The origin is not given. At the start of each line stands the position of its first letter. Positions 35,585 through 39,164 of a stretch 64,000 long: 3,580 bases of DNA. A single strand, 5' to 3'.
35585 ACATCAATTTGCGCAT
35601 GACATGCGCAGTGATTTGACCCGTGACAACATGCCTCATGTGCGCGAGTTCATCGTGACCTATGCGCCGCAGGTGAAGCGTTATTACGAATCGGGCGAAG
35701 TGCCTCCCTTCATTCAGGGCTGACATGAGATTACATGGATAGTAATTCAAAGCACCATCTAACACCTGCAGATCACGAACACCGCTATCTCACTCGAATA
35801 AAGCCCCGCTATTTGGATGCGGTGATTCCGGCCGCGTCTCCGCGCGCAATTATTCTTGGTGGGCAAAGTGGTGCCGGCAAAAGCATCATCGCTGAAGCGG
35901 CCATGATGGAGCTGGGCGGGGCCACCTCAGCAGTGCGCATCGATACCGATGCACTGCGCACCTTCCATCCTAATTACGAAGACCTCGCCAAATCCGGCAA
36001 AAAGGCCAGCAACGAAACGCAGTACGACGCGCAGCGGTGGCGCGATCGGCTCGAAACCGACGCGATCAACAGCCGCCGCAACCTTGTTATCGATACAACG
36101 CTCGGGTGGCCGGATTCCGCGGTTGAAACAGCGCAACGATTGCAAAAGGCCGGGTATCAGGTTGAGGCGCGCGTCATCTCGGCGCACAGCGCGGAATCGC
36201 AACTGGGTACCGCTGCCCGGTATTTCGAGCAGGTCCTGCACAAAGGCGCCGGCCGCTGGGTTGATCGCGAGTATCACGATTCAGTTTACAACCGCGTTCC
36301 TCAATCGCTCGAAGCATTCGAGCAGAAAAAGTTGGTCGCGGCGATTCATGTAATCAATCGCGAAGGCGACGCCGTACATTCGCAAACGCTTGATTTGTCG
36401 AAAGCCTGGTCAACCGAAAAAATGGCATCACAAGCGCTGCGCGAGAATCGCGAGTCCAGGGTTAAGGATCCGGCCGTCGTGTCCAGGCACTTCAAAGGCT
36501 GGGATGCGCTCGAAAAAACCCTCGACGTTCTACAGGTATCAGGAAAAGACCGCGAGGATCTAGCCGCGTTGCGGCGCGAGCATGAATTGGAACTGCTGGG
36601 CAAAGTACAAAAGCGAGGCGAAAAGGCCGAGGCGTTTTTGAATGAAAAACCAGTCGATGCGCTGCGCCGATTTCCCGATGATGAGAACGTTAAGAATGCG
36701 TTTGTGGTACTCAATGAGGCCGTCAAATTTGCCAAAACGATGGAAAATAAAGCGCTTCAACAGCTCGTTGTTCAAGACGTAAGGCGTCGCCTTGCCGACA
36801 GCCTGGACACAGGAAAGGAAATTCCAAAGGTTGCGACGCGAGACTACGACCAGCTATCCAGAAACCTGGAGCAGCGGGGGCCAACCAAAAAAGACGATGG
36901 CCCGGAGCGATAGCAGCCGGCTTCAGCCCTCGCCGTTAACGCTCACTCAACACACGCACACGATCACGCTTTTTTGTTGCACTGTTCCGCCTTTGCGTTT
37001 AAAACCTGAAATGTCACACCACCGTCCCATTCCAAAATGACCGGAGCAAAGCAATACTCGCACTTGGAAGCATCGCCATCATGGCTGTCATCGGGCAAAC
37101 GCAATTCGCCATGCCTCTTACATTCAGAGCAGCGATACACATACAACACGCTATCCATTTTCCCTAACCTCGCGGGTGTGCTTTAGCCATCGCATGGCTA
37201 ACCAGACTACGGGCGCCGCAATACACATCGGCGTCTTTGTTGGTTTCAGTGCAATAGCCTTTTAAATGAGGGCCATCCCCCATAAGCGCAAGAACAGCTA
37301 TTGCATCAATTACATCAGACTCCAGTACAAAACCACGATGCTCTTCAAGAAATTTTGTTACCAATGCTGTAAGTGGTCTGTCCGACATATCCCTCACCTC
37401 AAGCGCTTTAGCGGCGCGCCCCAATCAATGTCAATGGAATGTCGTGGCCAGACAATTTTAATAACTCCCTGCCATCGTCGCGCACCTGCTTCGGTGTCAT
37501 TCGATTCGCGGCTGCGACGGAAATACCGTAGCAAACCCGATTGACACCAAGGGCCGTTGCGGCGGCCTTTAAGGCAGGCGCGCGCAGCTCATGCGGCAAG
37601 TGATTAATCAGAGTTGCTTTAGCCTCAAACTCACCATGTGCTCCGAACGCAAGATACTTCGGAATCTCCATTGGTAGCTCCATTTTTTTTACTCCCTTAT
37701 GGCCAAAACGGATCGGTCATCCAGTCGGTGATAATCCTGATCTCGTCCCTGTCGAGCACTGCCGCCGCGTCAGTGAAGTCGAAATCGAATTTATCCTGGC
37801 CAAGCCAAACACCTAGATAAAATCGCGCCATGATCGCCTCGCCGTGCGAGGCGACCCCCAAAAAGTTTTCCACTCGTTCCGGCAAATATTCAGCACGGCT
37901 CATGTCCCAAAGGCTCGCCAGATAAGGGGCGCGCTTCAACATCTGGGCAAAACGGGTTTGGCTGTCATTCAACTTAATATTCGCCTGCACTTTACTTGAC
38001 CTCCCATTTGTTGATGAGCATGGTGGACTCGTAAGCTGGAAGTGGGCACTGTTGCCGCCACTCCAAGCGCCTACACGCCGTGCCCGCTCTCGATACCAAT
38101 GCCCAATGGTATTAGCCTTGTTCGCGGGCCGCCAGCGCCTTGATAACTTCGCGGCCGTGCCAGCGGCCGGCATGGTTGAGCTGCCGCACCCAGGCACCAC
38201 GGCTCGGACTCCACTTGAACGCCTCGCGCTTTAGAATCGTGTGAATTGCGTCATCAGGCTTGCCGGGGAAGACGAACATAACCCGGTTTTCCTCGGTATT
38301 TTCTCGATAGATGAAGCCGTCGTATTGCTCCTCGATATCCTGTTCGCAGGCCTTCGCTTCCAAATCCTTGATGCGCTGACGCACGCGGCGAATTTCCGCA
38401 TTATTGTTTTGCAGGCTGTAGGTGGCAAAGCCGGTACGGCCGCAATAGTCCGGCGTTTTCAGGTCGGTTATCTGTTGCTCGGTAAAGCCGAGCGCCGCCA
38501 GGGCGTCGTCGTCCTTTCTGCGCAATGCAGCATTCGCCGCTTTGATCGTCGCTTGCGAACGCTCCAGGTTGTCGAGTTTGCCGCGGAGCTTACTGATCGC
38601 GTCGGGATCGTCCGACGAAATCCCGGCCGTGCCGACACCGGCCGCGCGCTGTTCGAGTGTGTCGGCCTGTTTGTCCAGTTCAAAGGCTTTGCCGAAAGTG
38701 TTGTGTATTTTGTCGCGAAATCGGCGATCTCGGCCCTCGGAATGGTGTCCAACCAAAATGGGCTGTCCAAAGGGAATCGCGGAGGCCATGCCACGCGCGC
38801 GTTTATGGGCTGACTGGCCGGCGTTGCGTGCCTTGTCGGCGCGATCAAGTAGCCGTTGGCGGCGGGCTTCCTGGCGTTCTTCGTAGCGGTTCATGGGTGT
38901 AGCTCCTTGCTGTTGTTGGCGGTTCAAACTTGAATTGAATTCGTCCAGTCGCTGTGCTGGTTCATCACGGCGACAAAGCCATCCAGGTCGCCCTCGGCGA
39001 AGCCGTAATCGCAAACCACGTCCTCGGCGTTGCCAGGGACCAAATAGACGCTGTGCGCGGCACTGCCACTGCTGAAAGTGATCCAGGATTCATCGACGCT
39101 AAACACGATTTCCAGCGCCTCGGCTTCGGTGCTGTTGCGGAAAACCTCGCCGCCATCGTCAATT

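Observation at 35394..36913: Zeta-toxin-like P-loop kinase with a long C-terminal extension and upstream small acidic ORF in the leading region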

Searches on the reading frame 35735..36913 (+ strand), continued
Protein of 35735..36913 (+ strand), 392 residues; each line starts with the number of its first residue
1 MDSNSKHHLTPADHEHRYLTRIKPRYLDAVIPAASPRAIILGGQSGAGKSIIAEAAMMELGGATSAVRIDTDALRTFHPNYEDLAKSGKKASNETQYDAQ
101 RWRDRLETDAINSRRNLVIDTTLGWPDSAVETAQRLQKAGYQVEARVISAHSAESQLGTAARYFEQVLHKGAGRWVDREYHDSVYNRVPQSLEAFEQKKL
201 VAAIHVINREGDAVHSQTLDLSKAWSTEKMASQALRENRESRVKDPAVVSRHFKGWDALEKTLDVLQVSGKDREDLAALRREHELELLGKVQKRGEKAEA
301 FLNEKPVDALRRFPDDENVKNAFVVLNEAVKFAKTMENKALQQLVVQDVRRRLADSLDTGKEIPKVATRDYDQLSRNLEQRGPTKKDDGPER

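Call 113: search_protein_families(library=pfam, proteins=[L024:1-1917:+, L018:2-1051:+], max_evalue=0.001)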
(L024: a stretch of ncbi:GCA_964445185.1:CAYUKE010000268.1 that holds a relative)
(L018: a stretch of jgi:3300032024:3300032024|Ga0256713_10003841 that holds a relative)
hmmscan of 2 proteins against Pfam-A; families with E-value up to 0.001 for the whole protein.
L024:1-1917:+ (638 aa): 4 families
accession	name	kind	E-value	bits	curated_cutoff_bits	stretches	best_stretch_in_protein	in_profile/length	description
PF02534.20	T4SS-DNA_transf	-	5.4e-17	62.2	20.1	1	194-602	29-424/468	Type IV secretory system Conjugative DNA transfer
PF10412.15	TrwB_AAD_bind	-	8.5e-17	61.5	20.5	1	211-601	16-366/387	Type IV secretion-system coupling protein DNA-binding domain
PF12696.13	TraG-D_C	-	1e-05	25.9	22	1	476-568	3-92/126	TraM recognition site of TraD and TraG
PF01935.23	DUF87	-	2.7e-05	24.8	23.2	1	212-290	25-92/220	Helicase HerA, central domain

L018:2-1051:+ (349 aa): 0 families

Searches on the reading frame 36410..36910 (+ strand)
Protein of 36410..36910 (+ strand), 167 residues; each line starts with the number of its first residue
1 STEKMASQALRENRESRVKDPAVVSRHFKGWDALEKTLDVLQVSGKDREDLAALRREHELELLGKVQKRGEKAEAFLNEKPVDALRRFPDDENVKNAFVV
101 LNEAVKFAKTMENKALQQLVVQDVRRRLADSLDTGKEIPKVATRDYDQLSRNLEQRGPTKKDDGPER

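Call 76: search_protein_representatives(alignment_id=A5)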
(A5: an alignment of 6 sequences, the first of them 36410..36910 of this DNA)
Query: 6 sequences, 168 profile positions. Proteins with E-value up to 0.001 (for the whole library): 3; up to 1e-10: 2; up to 1e-30: 2. The best 3 are listed.
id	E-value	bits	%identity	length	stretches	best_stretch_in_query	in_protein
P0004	1.4e-78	278.6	-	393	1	2-168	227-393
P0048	2.5e-33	131.4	-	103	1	66-168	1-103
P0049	1.7e-07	47.4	-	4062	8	81-146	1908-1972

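Call 78: search_protein_families(library=pfam, proteins=[P0049, P0048], max_evalue=0.01)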
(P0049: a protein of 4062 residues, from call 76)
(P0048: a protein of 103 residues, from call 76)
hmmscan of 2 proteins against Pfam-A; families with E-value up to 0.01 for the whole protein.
P0049 (4062 aa): 7 families
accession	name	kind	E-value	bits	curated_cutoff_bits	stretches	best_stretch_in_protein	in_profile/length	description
PF05662.19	YadA_stalk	-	1.3e-129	422.8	28.4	16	1209-1250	1-42/43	Coiled stalk of trimeric autotransporter adhesin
PF05658.19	YadA_head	-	1.8e-101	331.2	25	15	1676-1702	1-27/27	YadA head domain repeat (2 copies)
PF13018.11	ESPR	-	2.3e-10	41.2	25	1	1-36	1-36/50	Extended Signal Peptide of Type V secretion system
PF03906.20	Phage_T7_tail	-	8.6e-07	29.2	25.2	0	3742-3773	118-149/157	Phage T7 tail fibre protein, N-terminal domain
PF10633.15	NPCBM_assoc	-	8.4e-06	26.3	24.4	0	1237-1259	32-54/78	NPCBM-associated, NEW3 domain of alpha-galactosidase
PF06919.17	Phage_T4_Gp30_7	-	0.00033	20.8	27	0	1792-1822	44-74/118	Phage Gp30.7 protein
PF17886.7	ArsA_HSP20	-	0.0073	16.3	22.5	0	1259-1277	12-30/63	HSP20-like domain found in ArsA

P0048 (103 aa): 0 families

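Call 86: search_solved_structures(query=A5, max_evalue=10)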
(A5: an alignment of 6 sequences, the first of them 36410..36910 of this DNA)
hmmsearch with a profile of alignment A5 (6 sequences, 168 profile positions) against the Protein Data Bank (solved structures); distinct sequences matched with E-value up to 10: 2.
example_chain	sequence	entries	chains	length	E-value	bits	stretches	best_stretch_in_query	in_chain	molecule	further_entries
1doq_A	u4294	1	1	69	0.14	15.1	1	115-161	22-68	RNA POLYMERASE ALPHA SUBUNIT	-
5kb0_A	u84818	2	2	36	0.33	13.8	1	30-60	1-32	Pb(II)Zn(II)(GRAND Coil Ser-L16CL30H)3+ | Hg(II)Zn(II)(GRAND Coil Ser-L16CL30H)3+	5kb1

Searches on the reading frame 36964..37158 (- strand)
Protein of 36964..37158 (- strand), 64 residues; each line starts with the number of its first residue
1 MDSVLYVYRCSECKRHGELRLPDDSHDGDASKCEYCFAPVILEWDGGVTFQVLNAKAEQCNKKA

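Call 3: search_protein_families(library=pfam, proteins=[window:36964-37158:-], max_evalue=0.1)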
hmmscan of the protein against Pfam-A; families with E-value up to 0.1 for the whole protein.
window:36964-37158:- (64 aa): 1 family
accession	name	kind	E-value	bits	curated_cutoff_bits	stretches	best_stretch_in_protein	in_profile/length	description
PF09723.15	Zn_ribbon_8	-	0.014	15.8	34.4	1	5-36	3-32/41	Zinc ribbon domain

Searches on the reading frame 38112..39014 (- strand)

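Call 3: search_protein_families(library=pfam, proteins=[window:38112-39014:-], max_evalue=0.1)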
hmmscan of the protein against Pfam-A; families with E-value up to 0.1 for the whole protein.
window:38112-39014:- (300 aa): 2 families
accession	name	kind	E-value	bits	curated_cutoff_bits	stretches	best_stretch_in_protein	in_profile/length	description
PF12083.13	DUF3560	-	9.3e-37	126.3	27.2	1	44-164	2-123/124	Domain of unknown function (DUF3560)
PF14197.11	Cep57_CLD_2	-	0.097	13.2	27.1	1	139-186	4-51/67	Centrosome localisation domain of PPC89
